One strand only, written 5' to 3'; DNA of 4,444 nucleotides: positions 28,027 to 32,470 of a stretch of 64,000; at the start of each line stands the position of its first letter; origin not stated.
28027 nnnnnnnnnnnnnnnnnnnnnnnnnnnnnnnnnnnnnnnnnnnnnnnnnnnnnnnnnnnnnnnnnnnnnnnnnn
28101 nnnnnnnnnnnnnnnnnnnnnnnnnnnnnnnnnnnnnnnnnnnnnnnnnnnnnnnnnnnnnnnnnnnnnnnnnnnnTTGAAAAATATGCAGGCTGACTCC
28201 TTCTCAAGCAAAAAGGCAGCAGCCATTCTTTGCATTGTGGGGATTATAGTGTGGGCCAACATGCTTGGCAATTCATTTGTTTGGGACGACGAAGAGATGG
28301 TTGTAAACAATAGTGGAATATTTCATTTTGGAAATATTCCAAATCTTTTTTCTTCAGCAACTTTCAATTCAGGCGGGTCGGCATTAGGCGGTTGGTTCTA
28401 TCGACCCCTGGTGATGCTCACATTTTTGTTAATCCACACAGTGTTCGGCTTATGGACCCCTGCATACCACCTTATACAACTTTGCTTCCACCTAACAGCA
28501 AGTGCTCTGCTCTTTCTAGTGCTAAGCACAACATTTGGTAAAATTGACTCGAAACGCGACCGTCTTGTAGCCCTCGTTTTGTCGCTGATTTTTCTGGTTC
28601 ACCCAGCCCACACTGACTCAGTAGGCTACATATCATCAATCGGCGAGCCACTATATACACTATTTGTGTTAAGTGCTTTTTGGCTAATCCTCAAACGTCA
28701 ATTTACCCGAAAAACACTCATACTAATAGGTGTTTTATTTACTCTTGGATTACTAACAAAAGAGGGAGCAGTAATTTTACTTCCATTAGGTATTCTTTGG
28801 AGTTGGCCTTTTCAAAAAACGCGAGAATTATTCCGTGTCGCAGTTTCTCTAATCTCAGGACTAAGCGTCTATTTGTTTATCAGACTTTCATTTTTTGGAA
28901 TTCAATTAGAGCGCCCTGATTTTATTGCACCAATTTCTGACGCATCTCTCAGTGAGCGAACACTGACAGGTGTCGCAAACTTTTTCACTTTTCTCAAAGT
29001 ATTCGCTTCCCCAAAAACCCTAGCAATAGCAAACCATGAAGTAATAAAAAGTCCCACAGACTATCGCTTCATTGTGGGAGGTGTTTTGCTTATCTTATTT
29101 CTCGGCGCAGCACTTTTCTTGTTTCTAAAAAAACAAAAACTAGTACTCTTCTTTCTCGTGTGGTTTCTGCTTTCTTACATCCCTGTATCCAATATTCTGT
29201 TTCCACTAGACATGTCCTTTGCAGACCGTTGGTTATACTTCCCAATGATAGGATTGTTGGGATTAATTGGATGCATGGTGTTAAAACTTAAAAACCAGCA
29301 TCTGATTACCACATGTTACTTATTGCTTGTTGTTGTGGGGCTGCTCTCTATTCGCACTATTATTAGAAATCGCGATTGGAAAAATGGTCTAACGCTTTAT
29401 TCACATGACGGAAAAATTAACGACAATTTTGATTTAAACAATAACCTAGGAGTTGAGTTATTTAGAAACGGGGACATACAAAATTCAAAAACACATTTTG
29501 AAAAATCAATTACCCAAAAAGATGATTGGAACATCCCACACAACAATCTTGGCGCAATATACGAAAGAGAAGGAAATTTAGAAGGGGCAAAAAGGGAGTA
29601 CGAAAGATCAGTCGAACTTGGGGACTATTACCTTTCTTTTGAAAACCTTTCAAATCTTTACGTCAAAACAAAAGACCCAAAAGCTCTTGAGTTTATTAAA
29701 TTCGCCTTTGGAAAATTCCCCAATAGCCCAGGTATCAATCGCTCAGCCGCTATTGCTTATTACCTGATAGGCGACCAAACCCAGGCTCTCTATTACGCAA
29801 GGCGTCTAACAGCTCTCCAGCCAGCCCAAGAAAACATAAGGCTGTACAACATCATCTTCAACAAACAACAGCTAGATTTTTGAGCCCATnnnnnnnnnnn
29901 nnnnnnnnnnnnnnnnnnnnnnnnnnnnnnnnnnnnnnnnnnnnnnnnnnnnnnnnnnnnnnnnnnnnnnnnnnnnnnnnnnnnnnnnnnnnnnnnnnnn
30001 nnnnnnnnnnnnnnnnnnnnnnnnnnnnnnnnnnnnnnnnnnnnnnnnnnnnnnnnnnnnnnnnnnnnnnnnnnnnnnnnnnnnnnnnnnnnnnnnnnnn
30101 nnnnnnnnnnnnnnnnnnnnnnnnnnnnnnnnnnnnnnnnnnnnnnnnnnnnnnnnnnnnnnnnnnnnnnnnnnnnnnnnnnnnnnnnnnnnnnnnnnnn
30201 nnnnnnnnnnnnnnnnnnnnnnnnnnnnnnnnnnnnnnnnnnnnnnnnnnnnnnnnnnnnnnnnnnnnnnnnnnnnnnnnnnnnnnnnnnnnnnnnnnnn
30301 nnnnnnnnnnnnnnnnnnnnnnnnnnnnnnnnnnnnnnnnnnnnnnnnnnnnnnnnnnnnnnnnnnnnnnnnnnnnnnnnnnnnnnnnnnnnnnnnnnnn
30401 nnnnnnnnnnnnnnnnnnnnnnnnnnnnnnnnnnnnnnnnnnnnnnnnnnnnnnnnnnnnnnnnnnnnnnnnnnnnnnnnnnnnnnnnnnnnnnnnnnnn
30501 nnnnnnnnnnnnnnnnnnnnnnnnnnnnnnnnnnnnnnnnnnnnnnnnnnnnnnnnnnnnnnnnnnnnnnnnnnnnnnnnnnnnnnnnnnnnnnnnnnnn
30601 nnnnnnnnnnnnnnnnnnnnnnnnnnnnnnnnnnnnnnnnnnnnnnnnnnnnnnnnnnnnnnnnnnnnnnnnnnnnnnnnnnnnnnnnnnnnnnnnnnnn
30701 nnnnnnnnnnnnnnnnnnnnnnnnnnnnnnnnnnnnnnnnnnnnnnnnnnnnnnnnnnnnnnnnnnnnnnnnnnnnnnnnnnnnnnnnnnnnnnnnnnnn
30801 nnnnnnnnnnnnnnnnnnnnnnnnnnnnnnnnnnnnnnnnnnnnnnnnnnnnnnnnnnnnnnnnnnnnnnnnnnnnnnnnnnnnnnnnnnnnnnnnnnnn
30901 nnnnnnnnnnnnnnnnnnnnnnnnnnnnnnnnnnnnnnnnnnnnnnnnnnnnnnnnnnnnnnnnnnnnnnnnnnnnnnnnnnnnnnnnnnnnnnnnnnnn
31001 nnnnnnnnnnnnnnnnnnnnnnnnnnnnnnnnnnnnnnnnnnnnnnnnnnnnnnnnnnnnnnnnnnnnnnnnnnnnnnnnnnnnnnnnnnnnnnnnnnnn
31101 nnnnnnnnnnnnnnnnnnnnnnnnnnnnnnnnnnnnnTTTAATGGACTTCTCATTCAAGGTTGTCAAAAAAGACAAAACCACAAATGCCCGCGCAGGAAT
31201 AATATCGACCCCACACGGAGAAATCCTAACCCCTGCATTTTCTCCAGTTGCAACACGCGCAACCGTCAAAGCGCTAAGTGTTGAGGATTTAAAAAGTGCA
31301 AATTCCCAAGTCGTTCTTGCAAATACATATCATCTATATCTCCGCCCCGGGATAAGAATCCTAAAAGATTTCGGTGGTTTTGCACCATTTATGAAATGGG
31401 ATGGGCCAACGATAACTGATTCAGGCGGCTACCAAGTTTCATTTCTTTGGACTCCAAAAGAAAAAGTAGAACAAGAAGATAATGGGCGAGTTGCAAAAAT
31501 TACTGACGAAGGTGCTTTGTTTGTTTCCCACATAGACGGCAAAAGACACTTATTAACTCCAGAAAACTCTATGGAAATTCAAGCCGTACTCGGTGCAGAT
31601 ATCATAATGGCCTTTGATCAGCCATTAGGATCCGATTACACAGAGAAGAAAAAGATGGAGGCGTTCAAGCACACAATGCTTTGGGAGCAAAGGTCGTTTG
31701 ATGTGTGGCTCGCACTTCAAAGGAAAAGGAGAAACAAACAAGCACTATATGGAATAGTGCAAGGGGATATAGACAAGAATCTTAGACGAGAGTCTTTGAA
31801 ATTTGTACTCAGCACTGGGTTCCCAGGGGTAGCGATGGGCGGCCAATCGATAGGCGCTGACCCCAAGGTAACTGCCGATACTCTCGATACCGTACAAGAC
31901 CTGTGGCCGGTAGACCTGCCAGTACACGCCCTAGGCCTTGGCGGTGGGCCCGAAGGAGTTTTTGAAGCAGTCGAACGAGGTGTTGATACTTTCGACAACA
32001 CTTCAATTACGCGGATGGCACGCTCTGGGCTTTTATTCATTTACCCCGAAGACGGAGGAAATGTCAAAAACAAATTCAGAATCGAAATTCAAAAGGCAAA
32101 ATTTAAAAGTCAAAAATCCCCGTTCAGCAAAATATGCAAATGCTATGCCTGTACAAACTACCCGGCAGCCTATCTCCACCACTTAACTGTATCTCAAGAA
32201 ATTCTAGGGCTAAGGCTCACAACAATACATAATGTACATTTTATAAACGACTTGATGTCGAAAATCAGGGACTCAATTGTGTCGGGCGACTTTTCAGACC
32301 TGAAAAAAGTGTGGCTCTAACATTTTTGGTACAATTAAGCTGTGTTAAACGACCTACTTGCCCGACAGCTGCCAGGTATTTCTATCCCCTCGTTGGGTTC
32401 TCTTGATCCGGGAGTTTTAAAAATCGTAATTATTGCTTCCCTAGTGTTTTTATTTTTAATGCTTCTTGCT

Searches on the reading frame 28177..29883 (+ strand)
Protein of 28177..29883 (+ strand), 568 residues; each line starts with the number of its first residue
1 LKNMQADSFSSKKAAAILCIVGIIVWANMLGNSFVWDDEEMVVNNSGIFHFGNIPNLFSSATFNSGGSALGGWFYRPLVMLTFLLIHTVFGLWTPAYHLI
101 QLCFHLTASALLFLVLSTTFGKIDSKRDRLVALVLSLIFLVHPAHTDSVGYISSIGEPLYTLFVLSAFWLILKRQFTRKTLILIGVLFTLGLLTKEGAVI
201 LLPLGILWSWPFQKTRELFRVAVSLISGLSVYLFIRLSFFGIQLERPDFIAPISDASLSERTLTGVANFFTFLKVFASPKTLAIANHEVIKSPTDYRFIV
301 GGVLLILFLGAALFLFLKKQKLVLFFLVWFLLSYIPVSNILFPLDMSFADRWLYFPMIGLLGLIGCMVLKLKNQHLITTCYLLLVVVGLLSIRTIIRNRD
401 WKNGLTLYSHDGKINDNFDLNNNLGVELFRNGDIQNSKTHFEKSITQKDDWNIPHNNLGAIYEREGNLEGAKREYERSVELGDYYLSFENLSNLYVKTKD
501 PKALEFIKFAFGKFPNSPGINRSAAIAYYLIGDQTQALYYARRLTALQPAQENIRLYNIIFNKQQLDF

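Call 7: search_protein_families(library=pfam, proteins=[window:28177-29883:+], max_evalue=0.01)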
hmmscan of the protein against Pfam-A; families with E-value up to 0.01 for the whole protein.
window:28177-29883:+ (568 aa): 6 families
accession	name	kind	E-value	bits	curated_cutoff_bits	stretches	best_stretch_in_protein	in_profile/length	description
PF07719.23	TPR_2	-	1.6e-10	40.7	27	1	455-481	4-30/34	Tetratricopeptide repeat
PF13181.12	TPR_8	-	6.5e-07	29.5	25.7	0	456-481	5-30/34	Tetratricopeptide repeat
PF00515.34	TPR_1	-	9.6e-07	28.8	27.8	0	455-481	4-30/34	Tetratricopeptide repeat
PF13424.12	TPR_12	-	2.9e-05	24.6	30.1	0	420-481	5-74/77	Tetratricopeptide repeat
PF13374.12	TPR_10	-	0.003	18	27.5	0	456-481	6-31/42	Tetratricopeptide repeat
PF13428.12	TPR_14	-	0.0033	18.4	23.5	0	458-482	7-31/44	Tetratricopeptide repeat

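Call 43: search_protein_families(library=ncbifam, proteins=[window:28177-29883:+], max_evalue=0.01)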
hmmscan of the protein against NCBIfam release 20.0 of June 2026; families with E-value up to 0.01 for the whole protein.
window:28177-29883:+ (568 aa): 5 families
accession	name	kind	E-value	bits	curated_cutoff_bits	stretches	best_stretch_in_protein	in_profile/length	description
TIGR02917.1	PEP_TPR_lipo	equivalog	1.3e-08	33.2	312.2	1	395-556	713-875/899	XrtA/PEP-CTERM system TPR-repeat protein PrsT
TIGR02521.1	type_IV_pilW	equivalog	7.2e-07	29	154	1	420-483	33-96/234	type IV pilus biogenesis/stability protein PilW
NF033762.1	social_mot_Tgl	equivalog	1.1e-05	25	225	1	415-478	133-196/252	social motility TPR repeat lipoprotein Tgl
NF047507.1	TPR_BatC_Lepto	exception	3.9e-05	23.2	175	1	414-482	54-126/214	TPR repeat-containing protein BatC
NF033758.1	gliding_GltE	equivalog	0.0022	17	225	1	421-517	89-187/411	adventurous gliding motility TPR repeat lipoprotein GltE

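Call 65: find_homologous_proteins(query=window:28177-29883:+, max_evalue=0.001)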
Query window:28177-29883:+ (568 aa): 533 proteins with E <= 0.001 among 8000 candidates; the best 120 are listed.
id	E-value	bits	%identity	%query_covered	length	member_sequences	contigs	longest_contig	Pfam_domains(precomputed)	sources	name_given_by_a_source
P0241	6.2e-255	865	71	95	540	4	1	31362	PF00515.35,PF13181.13,PF07719.24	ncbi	ncbi:MAG: hypothetical protein AAB599_01805 [Patescibacteria group bacterium]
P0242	1.8e-161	557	48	99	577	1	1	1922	PF13431.13,PF13414.13,PF13176.13,PF13428.13,PF13374.13,PF14559.13,PF00515.35,PF13424.13,PF21033.5,PF13432.13,PF13181.13,PF07719.24,PF13174.13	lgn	-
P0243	3.8e-160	552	49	97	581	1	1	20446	PF14559.13,PF00515.35,PF13424.13,PF13428.13,PF13181.13,PF07719.24,PF13374.13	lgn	-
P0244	1.5e-158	547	48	98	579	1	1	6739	PF13431.13,PF13414.13,PF00515.35,PF13424.13,PF13181.13,PF07719.24,PF13374.13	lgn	-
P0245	1.9e-158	547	49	97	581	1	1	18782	PF14559.13,PF13431.13,PF00515.35,PF13424.13,PF13432.13,PF13428.13,PF13181.13,PF25064.2,PF07719.24,PF13174.13,PF13374.13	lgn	-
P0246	8.0e-158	545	47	99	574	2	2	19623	PF14559.13,PF13431.13,PF13414.13,PF00515.35,PF13424.13,PF21033.5,PF13428.13,PF13181.13,PF07719.24,PF13374.13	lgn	-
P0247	9.7e-158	545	49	97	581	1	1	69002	PF14559.13,PF13431.13,PF13414.13,PF00515.35,PF13424.13,PF13432.13,PF13428.13,PF13181.13,PF25064.2,PF07719.24,PF13374.13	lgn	-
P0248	2.1e-157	543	48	97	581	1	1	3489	PF13431.13,PF13414.13,PF13428.13,PF25064.2,PF13374.13,PF14559.13,PF00515.35,PF13424.13,PF21033.5,PF13432.13,PF13181.13,PF07719.24,PF13174.13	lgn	-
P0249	6.3e-157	542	49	97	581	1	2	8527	PF14559.13,PF13431.13,PF00515.35,PF13424.13,PF13432.13,PF13428.13,PF13181.13,PF07719.24,PF13374.13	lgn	-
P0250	9.4e-156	538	47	97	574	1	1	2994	PF13431.13,PF13414.13,PF13176.13,PF13428.13,PF13374.13,PF14559.13,PF00515.35,PF13424.13,PF21033.5,PF13432.13,PF13181.13,PF07719.24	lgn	-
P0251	1.6e-155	537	48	99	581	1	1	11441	PF14559.13,PF13431.13,PF00515.35,PF13424.13,PF13432.13,PF13428.13,PF13181.13,PF07719.24,PF13374.13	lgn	-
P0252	2.6e-155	537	49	97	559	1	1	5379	PF14559.13,PF13431.13,PF13414.13,PF00515.35,PF13424.13,PF13432.13,PF13428.13,PF13181.13,PF07719.24,PF13374.13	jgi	jgi:hypothetical protein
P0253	9.4e-155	535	47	99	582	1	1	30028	PF14559.13,PF13431.13,PF13414.13,PF00515.35,PF13424.13,PF21033.5,PF13432.13,PF13428.13,PF13181.13,PF07719.24,PF13374.13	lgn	-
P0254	1.4e-152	527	48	97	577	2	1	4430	PF13431.13,PF13414.13,PF13176.13,PF13428.13,PF25064.2,PF13374.13,PF14559.13,PF00515.35,PF13424.13,PF13432.13,PF13181.13,PF07719.24,PF13174.13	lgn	-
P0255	9.5e-151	521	48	97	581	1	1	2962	PF14559.13,PF13431.13,PF13414.13,PF00515.35,PF13424.13,PF13176.13,PF13432.13,PF13428.13,PF13181.13,PF07719.24,PF13374.13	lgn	-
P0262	8.9e-145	502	45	99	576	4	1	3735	PF13414.13,PF00515.35,PF13424.13,PF13181.13,PF07719.24,PF13231.13,PF13374.13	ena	-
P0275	1.4e-119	419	41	96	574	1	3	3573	PF00515.35,PF13424.13,PF13181.13,PF07719.24,PF13231.13,PF13374.13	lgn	-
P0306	6.2e-111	390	40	99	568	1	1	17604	PF13431.13,PF13176.13,PF13428.13,PF13374.13,PF14559.13,PF00515.35,PF13424.13,PF13432.13,PF13181.13,PF07719.24,PF13174.13,PF13231.13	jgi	-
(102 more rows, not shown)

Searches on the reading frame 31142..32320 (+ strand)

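Call 7: search_protein_families(library=pfam, proteins=[window:31142-32320:+], max_evalue=0.01)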
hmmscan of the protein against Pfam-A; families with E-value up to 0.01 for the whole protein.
window:31142-32320:+ (392 aa): 1 family
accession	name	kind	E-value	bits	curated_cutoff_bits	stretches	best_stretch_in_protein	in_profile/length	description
PF01702.25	TGT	-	1.2e-107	360.5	26.3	1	15-390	2-350/357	Queuine tRNA-ribosyltransferase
